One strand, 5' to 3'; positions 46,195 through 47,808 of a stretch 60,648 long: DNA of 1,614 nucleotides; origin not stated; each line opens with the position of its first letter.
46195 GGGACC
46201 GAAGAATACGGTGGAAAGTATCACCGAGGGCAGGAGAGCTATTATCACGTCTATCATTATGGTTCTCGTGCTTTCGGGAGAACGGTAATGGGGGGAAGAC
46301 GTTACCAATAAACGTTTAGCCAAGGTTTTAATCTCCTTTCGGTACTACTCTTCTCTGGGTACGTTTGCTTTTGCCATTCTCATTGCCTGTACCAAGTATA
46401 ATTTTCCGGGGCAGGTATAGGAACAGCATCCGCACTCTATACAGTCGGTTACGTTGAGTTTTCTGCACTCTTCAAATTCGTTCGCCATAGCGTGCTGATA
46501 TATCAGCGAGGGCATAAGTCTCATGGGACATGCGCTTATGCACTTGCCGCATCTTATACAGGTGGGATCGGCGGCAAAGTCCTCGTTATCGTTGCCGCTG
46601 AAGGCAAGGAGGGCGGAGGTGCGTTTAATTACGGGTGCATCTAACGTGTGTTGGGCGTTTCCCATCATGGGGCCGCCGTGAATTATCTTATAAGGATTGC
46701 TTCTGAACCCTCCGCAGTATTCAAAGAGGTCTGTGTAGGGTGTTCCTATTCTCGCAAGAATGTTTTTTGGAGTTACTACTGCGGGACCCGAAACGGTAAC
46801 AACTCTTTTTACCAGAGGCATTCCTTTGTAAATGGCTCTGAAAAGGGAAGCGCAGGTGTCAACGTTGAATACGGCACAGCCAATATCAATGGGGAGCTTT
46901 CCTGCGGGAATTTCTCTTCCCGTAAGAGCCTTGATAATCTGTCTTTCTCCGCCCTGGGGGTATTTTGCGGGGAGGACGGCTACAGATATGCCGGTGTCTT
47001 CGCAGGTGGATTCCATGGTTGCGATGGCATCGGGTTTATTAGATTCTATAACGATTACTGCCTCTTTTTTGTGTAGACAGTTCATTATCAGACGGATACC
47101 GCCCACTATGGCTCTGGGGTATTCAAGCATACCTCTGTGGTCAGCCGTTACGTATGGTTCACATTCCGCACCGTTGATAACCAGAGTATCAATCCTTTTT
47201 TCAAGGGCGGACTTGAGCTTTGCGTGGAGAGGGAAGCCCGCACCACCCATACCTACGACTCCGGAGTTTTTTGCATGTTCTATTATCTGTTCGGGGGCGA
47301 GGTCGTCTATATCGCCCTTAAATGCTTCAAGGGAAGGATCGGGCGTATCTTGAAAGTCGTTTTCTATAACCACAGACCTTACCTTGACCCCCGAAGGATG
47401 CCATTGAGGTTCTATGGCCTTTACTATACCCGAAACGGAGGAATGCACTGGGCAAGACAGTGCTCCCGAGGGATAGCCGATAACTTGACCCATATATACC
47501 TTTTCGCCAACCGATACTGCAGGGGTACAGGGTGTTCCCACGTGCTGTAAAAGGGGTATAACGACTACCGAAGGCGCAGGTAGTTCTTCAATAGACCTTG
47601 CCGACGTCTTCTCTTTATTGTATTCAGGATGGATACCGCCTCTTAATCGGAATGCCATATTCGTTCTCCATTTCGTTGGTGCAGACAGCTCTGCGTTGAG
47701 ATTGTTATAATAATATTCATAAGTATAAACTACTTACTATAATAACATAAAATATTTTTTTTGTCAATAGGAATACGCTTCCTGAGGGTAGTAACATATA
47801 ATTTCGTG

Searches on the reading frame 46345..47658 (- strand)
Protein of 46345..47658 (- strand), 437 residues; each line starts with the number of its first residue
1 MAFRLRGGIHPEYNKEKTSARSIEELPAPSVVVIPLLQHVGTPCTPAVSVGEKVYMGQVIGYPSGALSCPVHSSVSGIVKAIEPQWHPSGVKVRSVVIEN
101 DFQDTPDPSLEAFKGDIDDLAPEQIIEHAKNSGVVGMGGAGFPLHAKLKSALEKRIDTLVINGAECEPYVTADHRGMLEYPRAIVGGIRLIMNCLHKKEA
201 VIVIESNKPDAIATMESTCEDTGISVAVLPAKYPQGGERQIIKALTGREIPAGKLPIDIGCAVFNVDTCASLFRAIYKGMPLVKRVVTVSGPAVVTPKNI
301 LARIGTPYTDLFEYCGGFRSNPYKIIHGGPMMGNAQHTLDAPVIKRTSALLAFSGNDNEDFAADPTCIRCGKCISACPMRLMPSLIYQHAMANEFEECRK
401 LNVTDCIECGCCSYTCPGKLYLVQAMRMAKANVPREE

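Call 63: search_protein_families(library=pfam, proteins=[window:46345-47658:-], max_evalue=0.00001)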
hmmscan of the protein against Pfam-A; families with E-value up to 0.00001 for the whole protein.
window:46345-47658:- (437 aa): 4 families
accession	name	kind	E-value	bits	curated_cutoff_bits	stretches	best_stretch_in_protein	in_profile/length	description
PF01512.22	Complex1_51K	-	2.3e-49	167.6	31.2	1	130-272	2-148/150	Nuo51 FMN-binding domain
PF13375.12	RnfC_N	-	6.2e-34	116.5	25.6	1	4-102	2-100/101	RnfC Barrel sandwich hybrid domain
PF10531.15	SLBB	-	7.3e-12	45.4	27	1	286-333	1-53/55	SLBB domain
PF13237.11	Fer4_10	-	9.4e-07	29.1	25.5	1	365-417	7-53/53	4Fe-4S dicluster domain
